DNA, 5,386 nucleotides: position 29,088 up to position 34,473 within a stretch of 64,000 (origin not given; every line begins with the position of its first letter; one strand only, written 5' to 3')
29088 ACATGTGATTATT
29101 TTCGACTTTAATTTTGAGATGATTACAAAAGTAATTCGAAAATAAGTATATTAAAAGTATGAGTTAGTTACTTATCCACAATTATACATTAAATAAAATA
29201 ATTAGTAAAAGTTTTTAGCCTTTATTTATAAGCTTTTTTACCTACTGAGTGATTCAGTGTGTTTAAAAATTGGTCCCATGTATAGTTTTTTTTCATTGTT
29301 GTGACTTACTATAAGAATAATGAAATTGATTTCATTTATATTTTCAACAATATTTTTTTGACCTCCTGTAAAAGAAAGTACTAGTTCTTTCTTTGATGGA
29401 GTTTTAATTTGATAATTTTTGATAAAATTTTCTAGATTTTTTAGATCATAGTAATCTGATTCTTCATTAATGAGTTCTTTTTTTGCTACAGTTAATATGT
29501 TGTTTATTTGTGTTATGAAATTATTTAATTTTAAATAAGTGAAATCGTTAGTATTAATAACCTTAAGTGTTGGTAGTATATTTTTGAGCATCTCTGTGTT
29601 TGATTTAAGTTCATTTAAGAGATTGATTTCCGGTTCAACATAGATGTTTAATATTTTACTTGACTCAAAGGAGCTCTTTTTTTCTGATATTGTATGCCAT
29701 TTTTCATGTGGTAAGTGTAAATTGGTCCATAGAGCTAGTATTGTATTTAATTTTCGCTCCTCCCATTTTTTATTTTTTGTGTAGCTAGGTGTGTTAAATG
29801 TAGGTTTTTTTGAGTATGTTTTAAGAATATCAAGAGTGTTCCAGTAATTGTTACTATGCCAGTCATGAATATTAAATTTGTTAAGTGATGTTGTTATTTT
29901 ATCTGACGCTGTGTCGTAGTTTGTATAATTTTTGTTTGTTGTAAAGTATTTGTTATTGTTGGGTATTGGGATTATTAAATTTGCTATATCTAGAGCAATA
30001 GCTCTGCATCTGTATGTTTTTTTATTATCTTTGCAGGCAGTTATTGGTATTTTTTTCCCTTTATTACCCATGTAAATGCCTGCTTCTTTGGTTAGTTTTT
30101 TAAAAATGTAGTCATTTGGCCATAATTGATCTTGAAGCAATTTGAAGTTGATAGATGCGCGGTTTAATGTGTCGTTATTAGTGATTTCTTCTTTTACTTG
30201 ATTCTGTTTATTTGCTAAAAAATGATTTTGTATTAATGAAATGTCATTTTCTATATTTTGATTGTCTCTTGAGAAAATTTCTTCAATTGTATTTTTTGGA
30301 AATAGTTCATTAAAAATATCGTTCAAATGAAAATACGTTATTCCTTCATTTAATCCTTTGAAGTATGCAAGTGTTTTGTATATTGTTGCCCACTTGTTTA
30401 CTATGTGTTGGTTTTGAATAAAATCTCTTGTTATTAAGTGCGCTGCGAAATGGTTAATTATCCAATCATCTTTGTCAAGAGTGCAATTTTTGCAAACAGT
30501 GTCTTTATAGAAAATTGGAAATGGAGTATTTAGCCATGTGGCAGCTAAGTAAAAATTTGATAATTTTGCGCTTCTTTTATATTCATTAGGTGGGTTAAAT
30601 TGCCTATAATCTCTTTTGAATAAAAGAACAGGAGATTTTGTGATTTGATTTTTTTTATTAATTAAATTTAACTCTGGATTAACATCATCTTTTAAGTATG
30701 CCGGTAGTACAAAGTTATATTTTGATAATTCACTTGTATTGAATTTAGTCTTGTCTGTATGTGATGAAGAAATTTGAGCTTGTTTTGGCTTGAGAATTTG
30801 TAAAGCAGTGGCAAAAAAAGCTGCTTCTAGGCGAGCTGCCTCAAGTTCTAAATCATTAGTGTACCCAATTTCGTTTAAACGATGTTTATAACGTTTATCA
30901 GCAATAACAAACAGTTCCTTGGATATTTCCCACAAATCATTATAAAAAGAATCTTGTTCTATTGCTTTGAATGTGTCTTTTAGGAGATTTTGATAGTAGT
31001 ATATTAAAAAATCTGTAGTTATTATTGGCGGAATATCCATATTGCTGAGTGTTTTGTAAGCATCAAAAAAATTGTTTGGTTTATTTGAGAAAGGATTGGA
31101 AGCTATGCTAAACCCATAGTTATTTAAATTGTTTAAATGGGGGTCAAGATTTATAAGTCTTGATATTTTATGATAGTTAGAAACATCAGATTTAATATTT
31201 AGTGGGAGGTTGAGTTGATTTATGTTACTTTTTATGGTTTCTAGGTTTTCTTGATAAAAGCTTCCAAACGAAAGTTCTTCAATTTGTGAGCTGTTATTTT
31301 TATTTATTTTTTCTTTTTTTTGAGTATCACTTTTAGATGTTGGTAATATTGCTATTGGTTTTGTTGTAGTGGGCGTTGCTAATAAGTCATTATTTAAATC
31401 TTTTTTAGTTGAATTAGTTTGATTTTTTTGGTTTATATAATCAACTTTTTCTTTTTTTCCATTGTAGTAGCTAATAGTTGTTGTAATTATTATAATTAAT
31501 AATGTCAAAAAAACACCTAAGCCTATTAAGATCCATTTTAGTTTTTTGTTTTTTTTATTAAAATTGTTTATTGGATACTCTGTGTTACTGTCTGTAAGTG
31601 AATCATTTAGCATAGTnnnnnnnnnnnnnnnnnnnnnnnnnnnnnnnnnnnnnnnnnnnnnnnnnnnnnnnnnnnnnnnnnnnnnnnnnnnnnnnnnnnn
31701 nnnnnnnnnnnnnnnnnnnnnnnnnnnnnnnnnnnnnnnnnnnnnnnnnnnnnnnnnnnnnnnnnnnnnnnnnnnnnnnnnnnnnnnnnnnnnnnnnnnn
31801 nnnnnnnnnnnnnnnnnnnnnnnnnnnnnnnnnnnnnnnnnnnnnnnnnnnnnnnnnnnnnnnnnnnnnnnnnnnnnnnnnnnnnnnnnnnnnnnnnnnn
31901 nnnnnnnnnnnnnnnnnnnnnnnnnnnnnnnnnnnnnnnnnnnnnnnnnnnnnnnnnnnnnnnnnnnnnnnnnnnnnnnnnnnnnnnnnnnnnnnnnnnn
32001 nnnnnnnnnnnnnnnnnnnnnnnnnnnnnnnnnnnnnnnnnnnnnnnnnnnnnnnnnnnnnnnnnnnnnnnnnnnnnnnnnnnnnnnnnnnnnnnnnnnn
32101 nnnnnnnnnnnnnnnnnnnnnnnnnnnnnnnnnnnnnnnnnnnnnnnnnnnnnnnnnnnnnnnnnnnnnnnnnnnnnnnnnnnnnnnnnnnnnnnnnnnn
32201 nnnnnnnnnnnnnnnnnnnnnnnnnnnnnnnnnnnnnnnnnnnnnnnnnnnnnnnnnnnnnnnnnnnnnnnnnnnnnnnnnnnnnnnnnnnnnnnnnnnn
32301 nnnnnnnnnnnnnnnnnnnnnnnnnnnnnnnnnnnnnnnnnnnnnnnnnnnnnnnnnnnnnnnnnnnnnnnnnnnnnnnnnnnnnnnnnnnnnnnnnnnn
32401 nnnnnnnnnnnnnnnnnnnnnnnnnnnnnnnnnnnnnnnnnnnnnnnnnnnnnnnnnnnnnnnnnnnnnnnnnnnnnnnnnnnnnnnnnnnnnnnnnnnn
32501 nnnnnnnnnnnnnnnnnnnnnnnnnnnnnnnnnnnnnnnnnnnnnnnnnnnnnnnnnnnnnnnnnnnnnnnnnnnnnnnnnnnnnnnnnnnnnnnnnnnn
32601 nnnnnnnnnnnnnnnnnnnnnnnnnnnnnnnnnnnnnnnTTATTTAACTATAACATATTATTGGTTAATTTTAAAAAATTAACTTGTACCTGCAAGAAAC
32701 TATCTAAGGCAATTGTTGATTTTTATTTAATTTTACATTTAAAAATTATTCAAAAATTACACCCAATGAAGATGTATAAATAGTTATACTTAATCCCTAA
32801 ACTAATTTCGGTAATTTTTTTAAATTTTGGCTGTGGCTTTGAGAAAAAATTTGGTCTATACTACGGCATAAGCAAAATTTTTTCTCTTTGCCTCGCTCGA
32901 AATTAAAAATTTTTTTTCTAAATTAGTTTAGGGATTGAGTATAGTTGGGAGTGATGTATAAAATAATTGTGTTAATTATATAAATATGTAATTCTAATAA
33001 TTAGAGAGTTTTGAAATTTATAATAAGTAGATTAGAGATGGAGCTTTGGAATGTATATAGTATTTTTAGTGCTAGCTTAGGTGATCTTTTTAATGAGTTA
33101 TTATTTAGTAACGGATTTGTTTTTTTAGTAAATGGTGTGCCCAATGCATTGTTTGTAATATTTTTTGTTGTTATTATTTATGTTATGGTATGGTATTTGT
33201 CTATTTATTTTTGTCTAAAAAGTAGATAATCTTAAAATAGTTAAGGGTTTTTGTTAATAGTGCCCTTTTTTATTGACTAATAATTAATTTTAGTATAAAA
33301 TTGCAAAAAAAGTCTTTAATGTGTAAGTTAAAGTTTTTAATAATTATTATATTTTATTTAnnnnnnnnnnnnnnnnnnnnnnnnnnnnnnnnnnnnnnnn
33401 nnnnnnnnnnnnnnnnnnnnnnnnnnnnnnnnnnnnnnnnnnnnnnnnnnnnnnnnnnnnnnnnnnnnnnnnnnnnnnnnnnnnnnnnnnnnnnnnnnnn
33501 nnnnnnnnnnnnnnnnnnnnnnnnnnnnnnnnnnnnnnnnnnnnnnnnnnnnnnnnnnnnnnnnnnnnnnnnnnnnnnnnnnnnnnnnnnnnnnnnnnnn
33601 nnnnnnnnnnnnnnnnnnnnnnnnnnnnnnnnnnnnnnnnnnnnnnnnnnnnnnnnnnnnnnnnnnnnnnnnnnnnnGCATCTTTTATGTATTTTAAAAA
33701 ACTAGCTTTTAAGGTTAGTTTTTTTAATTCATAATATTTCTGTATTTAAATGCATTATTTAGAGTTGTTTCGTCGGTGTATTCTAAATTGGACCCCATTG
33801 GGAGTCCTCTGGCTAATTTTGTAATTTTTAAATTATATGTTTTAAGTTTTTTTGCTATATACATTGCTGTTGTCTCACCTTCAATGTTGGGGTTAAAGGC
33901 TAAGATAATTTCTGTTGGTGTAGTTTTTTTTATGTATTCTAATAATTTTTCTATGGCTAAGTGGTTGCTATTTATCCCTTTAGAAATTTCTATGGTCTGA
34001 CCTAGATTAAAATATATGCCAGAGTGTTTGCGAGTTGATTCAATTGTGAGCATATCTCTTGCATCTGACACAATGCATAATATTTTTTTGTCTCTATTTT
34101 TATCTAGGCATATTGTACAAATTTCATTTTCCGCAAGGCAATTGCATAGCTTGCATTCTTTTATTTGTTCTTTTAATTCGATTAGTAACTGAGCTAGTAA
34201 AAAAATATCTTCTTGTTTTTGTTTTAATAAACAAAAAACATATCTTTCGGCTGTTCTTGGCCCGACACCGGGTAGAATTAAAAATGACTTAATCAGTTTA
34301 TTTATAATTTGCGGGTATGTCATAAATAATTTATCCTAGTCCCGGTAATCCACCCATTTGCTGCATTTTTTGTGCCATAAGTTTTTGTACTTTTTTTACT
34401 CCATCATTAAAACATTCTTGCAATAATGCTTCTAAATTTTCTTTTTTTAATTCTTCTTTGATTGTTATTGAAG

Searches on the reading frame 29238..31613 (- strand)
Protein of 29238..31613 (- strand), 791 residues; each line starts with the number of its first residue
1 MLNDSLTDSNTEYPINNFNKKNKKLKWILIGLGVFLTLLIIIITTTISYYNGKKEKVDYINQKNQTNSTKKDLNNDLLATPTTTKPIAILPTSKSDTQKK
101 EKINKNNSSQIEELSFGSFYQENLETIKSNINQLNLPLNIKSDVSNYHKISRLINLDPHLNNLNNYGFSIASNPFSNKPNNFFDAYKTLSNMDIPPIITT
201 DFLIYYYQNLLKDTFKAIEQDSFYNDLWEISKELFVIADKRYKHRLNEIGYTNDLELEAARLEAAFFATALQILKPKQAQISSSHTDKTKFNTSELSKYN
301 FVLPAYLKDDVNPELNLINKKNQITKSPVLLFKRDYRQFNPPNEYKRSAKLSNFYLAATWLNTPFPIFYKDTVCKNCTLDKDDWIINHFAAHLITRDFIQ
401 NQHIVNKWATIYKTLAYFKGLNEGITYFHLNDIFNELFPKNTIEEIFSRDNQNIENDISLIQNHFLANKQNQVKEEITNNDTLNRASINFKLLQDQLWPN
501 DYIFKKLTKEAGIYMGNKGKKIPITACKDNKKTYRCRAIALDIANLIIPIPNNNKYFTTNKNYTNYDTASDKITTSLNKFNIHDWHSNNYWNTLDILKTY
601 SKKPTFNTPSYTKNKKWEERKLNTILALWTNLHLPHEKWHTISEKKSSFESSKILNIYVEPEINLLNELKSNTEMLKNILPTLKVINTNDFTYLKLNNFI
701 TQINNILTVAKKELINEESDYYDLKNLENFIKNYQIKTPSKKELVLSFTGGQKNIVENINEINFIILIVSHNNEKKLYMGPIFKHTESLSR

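Call 45: search_protein_families(library=pfam, proteins=[window:29238-31613:-], max_evalue=0.01)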
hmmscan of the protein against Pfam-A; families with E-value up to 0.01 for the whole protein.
window:29238-31613:- (791 aa): 2 families
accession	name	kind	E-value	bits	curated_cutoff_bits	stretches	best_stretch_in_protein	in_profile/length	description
PF11369.13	DUF3160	-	8.6e-56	190.2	25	1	160-736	5-532/632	Protein of unknown function (DUF3160)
PF12789.12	PTR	-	0.0041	17.6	27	0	129-162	12-45/60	Phage tail repeat like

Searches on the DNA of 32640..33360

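Call 38: search_rna_families(source=window, start=32640, end=33360, threshold=evalue, max_evalue=10)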
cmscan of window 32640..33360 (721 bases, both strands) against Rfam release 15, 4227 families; matches with E-value up to 10: 2.
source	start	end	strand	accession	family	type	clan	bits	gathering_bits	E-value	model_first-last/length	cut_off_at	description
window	32841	32886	+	RF03244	mir-4798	Gene; miRNA;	-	16.7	75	3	1-75/75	no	mir-4798 microRNA precursor family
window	32761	32808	+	RF01300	snoU49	Gene; snRNA; snoRNA; CD-box;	CL00062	16.1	35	2.8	1-65/65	no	Small nucleolar RNA U49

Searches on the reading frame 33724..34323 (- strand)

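Call 45: search_protein_families(library=pfam, proteins=[window:33724-34323:-], max_evalue=0.01)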
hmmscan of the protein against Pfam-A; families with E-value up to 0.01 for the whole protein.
window:33724-34323:- (199 aa): 5 families
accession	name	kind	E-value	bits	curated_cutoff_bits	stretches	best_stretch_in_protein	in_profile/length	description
PF13662.12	Toprim_4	-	1e-16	61.4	25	1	81-171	2-85/85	Toprim domain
PF21176.3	RecR_HhH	-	1.3e-11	44.5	27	1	7-49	1-43/45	RecR, helix-hairpin-helix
PF21175.2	RecR_C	-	2.1e-09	37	22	1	173-195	1-23/24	RecR, C-terminal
PF01751.28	Toprim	-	9.9e-08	32.5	23.1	1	82-166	2-92/96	Toprim domain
PF02132.21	RecR_ZnF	-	7.9e-05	22.8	22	1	54-74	1-21/21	RecR, Cys4-zinc finger domain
